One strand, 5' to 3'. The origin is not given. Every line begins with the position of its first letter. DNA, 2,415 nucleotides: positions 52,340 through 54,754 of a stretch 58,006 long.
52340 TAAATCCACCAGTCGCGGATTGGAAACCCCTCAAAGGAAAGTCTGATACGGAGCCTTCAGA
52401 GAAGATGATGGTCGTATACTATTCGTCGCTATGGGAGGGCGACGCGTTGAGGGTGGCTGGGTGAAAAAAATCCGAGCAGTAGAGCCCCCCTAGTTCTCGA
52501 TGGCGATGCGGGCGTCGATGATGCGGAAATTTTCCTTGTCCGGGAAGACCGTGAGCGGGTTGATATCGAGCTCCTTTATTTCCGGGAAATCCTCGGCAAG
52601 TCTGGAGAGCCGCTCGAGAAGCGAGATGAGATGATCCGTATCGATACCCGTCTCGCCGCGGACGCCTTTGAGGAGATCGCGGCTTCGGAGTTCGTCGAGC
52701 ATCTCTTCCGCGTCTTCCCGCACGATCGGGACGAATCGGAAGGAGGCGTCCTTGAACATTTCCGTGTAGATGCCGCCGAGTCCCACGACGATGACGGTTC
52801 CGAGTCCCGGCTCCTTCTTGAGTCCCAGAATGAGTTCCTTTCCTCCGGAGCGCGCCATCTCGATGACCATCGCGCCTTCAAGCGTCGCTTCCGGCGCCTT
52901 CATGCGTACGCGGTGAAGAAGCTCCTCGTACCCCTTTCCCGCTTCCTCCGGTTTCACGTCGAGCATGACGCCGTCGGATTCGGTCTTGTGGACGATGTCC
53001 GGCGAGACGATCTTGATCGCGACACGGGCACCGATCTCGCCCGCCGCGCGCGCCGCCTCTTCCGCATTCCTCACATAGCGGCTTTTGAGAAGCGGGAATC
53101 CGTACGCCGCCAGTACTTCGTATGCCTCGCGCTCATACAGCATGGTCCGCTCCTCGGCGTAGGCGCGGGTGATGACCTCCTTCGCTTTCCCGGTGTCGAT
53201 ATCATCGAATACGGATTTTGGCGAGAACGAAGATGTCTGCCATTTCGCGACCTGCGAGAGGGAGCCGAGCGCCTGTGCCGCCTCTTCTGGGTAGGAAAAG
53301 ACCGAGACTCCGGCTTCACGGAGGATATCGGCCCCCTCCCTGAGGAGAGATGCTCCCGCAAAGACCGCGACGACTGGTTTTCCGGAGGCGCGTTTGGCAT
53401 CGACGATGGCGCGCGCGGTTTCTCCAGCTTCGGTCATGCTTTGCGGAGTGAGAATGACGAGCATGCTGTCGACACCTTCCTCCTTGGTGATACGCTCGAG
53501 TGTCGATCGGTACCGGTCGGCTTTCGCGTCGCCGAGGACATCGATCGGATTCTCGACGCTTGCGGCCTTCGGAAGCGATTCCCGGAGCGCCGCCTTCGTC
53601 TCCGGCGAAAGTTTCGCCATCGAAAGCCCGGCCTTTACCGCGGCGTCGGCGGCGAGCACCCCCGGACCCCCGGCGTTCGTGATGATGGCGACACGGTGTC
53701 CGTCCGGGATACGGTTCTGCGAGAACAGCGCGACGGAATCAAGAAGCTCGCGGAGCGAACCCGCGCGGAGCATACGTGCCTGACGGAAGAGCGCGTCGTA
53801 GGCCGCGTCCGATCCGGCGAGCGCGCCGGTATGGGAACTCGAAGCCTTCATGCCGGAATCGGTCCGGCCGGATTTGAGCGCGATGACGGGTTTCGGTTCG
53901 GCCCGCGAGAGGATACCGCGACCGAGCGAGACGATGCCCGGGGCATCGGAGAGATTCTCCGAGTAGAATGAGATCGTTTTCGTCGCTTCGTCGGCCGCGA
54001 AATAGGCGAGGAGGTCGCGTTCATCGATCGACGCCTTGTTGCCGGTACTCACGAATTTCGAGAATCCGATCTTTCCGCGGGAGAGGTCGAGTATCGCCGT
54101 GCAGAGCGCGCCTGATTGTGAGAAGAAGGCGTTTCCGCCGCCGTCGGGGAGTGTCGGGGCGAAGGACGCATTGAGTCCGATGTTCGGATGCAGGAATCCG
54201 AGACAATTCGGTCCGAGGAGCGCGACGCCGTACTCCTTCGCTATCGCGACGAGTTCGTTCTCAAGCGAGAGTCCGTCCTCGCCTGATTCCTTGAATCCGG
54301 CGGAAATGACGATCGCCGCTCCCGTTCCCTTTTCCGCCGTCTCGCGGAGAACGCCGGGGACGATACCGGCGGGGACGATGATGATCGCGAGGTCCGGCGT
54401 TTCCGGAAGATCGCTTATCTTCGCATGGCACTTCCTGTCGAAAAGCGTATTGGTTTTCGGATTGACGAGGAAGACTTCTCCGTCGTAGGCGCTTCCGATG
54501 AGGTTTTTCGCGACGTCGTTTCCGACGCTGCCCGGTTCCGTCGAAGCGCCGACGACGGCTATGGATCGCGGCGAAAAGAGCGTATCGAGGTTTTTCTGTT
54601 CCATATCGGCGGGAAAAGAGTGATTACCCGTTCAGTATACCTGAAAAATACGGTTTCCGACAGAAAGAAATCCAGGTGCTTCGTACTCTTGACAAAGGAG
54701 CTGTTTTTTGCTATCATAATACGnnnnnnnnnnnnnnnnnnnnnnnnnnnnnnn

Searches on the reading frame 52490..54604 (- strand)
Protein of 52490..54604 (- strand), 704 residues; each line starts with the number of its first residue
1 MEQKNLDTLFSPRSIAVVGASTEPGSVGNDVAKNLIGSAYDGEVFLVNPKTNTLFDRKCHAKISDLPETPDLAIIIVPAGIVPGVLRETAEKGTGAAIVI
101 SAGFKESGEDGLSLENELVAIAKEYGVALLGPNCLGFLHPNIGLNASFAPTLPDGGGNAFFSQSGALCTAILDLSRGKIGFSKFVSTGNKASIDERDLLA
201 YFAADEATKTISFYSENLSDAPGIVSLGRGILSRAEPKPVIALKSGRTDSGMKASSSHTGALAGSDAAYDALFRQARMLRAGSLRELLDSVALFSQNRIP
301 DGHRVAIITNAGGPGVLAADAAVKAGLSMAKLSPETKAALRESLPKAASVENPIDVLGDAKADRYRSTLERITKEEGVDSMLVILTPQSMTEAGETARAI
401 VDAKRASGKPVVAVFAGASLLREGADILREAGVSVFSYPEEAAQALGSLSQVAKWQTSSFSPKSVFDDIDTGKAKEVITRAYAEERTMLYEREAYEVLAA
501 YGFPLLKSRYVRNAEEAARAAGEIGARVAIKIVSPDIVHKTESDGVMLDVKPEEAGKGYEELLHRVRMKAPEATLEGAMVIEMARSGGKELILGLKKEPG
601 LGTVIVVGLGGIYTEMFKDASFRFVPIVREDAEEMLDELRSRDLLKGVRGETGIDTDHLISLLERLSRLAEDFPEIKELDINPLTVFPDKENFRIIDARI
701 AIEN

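Call 61: search_protein_families(library=pfam, proteins=[window:52490-54604:-], max_evalue=0.000001)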
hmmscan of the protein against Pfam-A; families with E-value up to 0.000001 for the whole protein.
window:52490-54604:- (704 aa): 5 families
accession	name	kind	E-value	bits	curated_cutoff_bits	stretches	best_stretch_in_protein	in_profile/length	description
PF13549.11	ATP-grasp_5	-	5.4e-70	235.6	27.6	1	481-702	2-221/221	ATP-grasp domain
PF13607.11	Succ_CoA_lig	-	1.2e-42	145.4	27.4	1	156-294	2-138/138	Succinyl-CoA ligase like flavodoxin domain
PF13380.12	CoA_binding_2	-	2.3e-25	89.7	22.8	1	13-139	1-115/116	CoA binding domain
PF19045.5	Ligase_CoA_2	-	4.9e-16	59.6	23.7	1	305-447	1-149/162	Ligase-CoA domain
PF02629.25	CoA_binding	-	8.6e-07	30.1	22.3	0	12-103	3-97/97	CoA binding domain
